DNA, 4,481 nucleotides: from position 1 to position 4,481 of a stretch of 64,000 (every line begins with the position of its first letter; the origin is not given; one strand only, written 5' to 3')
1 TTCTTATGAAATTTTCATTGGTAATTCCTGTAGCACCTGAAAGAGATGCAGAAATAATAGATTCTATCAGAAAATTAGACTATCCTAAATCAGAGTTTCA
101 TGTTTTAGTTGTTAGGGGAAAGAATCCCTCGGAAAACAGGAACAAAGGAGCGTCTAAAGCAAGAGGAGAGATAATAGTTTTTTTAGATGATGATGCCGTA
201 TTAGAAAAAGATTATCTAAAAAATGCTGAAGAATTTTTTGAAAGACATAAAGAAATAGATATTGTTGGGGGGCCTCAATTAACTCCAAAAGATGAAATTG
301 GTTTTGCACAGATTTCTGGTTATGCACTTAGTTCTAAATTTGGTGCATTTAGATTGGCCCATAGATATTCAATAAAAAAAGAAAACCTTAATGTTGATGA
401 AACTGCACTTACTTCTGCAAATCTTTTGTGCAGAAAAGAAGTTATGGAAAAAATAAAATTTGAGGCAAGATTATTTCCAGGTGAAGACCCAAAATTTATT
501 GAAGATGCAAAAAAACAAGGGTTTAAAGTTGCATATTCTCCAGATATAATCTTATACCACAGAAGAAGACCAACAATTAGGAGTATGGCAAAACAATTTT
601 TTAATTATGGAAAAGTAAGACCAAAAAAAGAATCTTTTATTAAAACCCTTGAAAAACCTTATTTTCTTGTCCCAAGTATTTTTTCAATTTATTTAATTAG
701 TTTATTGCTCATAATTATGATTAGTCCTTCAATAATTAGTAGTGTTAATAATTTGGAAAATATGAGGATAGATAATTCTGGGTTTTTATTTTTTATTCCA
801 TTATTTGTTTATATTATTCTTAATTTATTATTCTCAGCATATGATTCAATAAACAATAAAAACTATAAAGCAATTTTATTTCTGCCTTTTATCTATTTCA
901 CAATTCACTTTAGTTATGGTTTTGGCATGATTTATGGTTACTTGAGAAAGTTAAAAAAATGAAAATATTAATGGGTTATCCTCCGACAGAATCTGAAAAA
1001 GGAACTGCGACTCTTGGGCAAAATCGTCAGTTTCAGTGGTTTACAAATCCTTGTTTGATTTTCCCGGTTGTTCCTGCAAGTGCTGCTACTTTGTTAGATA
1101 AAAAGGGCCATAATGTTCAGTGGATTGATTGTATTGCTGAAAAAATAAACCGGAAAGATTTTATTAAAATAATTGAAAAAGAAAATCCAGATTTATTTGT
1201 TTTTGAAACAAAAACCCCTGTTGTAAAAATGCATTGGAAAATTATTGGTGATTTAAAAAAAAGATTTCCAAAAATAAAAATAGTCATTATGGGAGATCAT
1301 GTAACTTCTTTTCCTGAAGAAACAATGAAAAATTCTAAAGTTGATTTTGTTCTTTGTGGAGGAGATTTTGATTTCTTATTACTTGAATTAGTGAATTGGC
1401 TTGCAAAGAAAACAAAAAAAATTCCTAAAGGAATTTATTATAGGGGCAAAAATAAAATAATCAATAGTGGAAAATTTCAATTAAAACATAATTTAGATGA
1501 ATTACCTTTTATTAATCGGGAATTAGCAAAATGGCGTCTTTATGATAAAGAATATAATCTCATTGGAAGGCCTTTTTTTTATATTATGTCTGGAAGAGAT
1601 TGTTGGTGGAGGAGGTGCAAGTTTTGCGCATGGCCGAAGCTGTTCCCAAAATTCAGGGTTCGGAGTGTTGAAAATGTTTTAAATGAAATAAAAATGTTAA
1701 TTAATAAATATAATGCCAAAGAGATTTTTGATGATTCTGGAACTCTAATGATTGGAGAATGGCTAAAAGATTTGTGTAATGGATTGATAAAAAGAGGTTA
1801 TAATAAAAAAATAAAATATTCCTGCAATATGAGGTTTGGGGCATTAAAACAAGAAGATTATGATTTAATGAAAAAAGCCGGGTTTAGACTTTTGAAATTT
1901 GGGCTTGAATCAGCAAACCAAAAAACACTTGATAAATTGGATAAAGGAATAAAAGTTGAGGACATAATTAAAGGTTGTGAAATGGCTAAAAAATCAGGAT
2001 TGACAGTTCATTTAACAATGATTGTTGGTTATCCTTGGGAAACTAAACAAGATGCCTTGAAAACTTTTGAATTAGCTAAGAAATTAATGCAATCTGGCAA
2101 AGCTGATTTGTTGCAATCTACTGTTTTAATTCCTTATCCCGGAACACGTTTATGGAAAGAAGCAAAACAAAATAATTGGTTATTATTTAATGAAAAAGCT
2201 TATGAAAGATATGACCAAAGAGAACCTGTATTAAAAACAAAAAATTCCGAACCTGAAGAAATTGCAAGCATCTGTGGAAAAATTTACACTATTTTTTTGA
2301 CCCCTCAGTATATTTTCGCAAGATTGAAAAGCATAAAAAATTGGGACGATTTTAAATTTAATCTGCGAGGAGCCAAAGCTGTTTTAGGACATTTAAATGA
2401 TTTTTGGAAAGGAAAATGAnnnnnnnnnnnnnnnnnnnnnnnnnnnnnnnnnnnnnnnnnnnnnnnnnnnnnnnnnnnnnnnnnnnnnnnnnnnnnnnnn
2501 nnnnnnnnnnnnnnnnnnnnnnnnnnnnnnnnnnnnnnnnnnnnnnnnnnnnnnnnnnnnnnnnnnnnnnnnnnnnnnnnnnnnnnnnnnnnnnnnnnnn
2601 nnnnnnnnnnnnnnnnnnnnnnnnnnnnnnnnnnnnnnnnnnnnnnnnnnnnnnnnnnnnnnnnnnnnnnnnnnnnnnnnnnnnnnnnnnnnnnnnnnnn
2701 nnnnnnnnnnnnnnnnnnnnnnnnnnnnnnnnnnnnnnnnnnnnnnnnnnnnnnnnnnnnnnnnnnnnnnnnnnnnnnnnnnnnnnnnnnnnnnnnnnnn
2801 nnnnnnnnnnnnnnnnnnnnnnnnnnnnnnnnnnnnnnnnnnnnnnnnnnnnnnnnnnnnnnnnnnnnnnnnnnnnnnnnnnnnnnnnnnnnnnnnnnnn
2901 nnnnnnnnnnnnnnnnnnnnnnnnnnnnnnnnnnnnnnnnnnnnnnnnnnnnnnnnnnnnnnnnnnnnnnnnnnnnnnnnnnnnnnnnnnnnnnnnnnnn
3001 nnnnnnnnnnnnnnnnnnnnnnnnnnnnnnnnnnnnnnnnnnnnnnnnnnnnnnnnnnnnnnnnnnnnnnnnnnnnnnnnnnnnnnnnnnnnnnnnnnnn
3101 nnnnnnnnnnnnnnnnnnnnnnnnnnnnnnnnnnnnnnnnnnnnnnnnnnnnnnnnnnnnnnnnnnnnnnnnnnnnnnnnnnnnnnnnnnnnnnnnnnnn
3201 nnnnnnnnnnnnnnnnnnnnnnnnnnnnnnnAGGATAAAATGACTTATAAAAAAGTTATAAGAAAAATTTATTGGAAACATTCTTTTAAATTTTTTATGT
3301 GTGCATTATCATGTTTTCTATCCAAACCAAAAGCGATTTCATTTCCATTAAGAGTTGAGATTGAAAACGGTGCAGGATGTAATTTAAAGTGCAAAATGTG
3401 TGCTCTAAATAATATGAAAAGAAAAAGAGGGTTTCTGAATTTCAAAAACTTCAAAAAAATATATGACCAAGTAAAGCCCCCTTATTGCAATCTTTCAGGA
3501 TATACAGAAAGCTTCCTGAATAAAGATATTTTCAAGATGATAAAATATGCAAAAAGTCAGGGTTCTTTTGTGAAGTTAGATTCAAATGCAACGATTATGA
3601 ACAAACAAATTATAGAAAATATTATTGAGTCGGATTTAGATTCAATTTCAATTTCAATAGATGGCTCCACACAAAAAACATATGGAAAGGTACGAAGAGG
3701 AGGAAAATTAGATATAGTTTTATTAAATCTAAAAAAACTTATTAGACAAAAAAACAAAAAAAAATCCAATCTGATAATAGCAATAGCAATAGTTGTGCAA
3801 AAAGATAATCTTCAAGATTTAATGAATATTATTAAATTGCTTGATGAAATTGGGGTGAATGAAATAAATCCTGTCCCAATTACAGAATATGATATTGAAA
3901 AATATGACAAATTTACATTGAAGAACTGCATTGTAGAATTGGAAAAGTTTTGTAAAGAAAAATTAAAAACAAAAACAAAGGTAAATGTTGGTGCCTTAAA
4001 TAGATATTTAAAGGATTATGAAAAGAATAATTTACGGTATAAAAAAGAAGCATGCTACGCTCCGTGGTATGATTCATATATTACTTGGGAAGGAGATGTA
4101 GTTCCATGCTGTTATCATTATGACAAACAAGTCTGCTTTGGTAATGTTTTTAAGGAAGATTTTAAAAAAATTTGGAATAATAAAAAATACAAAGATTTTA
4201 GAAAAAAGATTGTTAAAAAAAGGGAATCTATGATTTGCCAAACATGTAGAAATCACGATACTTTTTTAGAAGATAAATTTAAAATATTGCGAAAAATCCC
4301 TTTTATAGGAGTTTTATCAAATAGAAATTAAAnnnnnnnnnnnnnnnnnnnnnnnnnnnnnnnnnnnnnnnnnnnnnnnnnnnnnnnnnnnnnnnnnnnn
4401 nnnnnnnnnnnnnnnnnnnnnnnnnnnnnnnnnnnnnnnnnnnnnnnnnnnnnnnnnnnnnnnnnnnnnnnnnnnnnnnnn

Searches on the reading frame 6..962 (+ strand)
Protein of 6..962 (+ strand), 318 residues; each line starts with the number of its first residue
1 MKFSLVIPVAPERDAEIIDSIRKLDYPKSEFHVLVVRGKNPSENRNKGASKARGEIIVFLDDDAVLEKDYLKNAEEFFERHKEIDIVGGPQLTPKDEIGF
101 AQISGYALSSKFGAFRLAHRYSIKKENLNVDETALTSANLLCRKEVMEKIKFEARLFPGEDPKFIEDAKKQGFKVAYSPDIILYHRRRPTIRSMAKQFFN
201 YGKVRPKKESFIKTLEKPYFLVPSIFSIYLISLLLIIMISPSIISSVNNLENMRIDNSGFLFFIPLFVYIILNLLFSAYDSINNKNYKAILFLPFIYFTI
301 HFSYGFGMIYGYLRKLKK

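Call 72: search_protein_families(library=pfam, proteins=[window:6-962:+], max_evalue=0.00001)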
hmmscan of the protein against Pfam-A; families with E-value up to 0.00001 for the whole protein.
window:6-962:+ (318 aa): 3 families
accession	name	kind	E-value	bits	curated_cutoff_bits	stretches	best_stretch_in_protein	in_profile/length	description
PF13641.12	Glyco_tranf_2_3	-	2.7e-13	50.9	27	1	5-197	33-223/230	Glycosyltransferase like family 2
PF00535.33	Glycos_transf_2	-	3.4e-12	47.1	23.3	1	13-150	40-167/168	Glycosyl transferase family 2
PF13632.12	Glyco_trans_2_3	-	9.6e-09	35.8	27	1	56-268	1-191/198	Glycosyl transferase family group 2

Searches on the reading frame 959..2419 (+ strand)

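Call 72: search_protein_families(library=pfam, proteins=[window:959-2419:+], max_evalue=0.00001)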
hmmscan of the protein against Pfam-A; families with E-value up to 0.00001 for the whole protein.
window:959-2419:+ (486 aa): 2 families
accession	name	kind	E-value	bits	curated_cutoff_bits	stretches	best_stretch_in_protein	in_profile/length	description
PF04055.27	Radical_SAM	-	3.5e-21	76.5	29.5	1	213-373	5-166/166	Radical SAM superfamily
PF02310.24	B12-binding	-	6.9e-10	39.3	32.1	1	42-134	20-111/121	B12 binding domain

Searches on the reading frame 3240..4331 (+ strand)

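Call 72: search_protein_families(library=pfam, proteins=[window:3240-4331:+], max_evalue=0.00001)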
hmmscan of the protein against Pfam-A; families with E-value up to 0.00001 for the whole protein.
window:3240-4331:+ (363 aa): 2 families
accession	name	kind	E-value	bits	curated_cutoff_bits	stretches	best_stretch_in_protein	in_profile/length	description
PF13186.11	SPASM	-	7e-18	65.1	21.5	1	272-336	1-66/67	Iron-sulfur cluster-binding domain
PF04055.27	Radical_SAM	-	4.9e-14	53.3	29.5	1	45-201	5-166/166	Radical SAM superfamily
